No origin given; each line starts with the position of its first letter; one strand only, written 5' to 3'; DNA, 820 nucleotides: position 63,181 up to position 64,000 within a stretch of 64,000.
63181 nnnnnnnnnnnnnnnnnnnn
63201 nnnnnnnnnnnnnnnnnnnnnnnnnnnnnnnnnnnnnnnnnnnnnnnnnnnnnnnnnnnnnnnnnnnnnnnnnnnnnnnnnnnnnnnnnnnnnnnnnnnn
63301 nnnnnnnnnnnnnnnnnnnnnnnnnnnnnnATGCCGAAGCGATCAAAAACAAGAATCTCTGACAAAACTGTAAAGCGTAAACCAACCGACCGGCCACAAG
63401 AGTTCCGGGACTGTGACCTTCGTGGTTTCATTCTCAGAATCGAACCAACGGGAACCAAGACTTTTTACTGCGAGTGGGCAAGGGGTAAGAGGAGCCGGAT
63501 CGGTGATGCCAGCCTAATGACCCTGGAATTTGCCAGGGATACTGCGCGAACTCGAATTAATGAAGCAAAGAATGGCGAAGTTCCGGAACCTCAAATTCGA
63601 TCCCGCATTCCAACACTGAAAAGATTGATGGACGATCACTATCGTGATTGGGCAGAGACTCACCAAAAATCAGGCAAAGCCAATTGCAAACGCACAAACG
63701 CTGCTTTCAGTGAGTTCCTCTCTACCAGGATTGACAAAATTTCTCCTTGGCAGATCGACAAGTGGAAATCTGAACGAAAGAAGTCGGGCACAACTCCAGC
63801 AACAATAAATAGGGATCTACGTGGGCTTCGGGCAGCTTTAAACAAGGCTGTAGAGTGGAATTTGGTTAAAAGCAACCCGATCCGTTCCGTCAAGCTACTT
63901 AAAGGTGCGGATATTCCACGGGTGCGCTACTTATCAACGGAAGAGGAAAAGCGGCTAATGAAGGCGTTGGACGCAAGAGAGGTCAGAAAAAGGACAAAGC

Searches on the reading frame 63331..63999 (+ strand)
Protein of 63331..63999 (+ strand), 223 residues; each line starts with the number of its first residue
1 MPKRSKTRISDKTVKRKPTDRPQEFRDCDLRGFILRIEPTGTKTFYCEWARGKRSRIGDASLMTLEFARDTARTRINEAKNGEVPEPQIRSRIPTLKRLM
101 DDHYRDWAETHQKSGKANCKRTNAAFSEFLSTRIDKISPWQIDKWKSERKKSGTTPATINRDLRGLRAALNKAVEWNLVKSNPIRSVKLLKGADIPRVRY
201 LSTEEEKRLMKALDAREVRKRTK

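Call 46: search_protein_families(library=pfam, proteins=[window:63331-63999:+], max_evalue=0.01)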
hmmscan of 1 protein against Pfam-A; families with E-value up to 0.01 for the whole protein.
seq(223 aa): 3 families
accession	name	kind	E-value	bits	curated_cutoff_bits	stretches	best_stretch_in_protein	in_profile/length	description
PF13356.12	Arm-DNA-bind_3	-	1.8e-08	34.8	27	1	10-86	2-77/83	Arm DNA-binding domain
PF24624.1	Int_N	-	1.2e-06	29.6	27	1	104-191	9-100/100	Phage integrase, N-terminal domain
PF13102.12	Phage_int_SAM_5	-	1.1e-05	26.1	22.3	1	97-185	3-94/98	Phage integrase SAM-like domain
